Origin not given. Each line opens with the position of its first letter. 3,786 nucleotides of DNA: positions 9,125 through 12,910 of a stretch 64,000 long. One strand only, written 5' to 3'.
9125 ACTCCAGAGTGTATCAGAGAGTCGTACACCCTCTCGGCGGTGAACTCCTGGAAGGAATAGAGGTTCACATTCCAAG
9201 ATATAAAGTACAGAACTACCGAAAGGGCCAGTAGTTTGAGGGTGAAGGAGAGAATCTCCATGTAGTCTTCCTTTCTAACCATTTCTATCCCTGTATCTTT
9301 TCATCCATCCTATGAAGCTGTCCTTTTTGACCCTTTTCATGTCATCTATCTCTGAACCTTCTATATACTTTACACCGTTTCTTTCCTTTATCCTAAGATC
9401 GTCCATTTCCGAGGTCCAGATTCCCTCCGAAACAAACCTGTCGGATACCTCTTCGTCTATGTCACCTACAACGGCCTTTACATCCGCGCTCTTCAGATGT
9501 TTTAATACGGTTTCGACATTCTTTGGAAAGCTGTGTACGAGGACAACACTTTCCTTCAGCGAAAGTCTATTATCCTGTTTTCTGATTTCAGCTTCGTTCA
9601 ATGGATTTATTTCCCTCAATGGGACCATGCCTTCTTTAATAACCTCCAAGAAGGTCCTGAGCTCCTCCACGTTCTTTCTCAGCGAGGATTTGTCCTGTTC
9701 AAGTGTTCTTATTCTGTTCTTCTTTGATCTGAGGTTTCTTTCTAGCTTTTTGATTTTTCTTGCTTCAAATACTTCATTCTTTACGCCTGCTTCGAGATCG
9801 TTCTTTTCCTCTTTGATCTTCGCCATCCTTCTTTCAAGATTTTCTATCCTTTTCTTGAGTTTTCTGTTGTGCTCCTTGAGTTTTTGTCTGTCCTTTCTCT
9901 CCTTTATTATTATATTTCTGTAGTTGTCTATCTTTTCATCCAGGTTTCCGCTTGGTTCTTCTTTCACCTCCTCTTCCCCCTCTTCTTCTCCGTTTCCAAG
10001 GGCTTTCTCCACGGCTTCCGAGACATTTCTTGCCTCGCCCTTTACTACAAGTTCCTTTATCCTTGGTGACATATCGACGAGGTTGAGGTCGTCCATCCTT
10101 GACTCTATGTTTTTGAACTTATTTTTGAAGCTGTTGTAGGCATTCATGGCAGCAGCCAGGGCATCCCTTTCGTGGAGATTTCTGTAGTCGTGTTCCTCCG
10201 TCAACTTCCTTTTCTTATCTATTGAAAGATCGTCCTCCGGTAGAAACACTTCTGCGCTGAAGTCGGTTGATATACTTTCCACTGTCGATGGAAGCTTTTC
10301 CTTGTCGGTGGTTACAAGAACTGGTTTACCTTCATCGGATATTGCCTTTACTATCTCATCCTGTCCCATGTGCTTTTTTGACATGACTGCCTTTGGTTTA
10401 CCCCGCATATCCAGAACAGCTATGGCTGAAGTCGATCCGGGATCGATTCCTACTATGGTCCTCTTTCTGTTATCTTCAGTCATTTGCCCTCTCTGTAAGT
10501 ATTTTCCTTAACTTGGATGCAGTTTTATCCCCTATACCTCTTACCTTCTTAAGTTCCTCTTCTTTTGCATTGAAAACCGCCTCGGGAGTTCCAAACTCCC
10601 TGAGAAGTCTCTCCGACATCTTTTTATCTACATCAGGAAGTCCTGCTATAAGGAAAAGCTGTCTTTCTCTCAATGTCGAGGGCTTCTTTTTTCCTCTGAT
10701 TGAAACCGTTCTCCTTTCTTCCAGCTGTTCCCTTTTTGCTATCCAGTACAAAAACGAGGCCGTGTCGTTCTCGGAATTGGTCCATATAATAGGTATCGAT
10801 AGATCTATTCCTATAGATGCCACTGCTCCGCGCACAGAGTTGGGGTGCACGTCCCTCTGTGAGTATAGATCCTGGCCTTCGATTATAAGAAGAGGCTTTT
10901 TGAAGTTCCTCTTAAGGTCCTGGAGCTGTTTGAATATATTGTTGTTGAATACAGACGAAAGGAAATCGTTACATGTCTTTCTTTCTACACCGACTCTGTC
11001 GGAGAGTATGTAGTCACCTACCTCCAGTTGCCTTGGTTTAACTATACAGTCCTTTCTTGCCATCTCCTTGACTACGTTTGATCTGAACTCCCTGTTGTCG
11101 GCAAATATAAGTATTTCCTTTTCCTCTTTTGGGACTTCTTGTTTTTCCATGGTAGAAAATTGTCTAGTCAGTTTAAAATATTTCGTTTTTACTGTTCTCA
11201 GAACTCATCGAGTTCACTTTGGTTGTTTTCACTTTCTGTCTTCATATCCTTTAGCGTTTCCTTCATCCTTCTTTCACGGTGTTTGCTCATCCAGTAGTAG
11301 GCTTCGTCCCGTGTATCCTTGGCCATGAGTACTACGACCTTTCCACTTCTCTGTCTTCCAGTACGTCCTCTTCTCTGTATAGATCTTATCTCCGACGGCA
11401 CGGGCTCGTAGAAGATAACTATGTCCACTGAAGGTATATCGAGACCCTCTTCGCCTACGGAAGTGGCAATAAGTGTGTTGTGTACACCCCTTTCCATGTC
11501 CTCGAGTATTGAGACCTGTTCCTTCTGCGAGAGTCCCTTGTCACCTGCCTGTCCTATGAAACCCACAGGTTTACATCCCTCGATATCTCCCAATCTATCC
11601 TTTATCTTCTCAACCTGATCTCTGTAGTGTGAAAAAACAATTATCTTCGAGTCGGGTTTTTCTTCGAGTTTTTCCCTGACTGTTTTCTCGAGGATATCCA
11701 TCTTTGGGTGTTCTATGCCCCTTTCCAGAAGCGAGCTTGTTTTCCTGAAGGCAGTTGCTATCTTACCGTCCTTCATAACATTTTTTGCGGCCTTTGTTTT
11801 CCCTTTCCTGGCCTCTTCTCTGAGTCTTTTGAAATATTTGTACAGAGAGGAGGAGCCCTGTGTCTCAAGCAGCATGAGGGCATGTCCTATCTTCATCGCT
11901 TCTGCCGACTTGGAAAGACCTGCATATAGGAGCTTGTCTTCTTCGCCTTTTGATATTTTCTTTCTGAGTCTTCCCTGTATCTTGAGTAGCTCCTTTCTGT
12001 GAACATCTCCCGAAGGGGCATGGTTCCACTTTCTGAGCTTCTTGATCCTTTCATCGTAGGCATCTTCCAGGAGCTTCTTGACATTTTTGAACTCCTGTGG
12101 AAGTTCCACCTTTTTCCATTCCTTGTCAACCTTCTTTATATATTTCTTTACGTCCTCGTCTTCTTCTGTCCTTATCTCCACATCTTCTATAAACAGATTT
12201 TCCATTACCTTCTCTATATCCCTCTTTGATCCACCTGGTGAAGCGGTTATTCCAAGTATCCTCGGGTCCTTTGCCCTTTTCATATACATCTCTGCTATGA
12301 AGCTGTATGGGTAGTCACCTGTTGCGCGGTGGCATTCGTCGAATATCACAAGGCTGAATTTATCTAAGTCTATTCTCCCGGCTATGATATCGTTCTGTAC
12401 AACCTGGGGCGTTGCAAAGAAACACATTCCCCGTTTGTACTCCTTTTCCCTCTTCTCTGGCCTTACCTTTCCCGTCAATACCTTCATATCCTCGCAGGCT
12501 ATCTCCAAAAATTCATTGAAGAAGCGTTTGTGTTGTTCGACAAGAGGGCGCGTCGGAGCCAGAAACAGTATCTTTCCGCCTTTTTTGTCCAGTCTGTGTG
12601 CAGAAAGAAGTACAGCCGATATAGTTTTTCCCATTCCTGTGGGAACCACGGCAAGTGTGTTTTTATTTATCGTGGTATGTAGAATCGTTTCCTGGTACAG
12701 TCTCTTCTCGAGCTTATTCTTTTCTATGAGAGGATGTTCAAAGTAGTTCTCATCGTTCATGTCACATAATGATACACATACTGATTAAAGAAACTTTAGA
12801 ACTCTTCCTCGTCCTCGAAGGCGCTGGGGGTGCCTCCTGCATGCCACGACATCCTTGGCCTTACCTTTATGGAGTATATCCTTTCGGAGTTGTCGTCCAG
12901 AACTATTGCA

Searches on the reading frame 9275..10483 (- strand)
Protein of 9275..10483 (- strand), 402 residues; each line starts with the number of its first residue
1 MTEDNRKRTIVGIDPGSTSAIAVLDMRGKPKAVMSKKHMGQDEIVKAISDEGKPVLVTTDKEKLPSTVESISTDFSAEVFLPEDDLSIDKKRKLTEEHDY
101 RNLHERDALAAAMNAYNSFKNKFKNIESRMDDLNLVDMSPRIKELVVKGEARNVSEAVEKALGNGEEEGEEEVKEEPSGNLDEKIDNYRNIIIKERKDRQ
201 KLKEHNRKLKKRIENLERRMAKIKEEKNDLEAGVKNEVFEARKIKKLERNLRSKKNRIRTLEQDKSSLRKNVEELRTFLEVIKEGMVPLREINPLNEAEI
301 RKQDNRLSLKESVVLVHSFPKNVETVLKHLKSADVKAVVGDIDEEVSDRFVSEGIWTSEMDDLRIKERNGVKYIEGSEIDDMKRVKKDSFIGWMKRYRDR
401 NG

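Call 42: search_protein_families(library=pfam, proteins=[window:9275-10483:-], max_evalue=0.00001)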
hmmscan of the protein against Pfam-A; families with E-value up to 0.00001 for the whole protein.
window:9275-10483:- (402 aa): 1 family
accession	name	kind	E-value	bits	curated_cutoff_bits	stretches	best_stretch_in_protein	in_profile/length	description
PF04312.18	DUF460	-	5.2e-37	127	28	1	3-112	26-135/135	Protein of unknown function (DUF460)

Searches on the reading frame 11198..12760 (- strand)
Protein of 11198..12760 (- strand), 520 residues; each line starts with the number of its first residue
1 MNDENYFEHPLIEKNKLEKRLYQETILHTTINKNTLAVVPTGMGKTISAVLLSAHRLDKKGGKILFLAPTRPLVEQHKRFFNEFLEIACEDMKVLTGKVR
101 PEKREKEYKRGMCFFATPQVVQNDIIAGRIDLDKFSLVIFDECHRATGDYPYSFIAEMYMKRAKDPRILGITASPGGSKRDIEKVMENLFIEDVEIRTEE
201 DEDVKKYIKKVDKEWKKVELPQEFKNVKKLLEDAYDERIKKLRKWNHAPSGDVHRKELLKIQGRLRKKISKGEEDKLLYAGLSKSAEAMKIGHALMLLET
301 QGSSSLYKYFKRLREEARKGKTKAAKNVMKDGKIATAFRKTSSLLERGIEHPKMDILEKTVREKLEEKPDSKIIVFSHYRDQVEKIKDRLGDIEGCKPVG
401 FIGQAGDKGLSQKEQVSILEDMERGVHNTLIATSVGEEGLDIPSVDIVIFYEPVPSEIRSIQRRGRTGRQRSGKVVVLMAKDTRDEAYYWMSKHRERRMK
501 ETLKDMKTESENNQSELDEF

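Call 42: search_protein_families(library=pfam, proteins=[window:11198-12760:-], max_evalue=0.00001)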
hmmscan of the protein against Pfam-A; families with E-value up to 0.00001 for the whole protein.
window:11198-12760:- (520 aa): 4 families
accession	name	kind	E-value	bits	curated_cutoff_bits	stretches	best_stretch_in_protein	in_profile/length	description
PF00271.37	Helicase_C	-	1.1e-23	84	23.5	1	356-469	5-108/110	Helicase conserved C-terminal domain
PF00270.35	DEAD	-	3.7e-23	82.5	26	1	22-176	3-161/167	DEAD/DEAH box helicase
PF04851.21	ResIII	-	4.1e-22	79.3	22.5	1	18-175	3-162/164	Type III restriction enzyme, res subunit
PF21210.2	RNA_helicase_helical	-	1.9e-18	67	27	1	238-336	7-105/108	Putative ATP-dependent RNA helicase, helical bundle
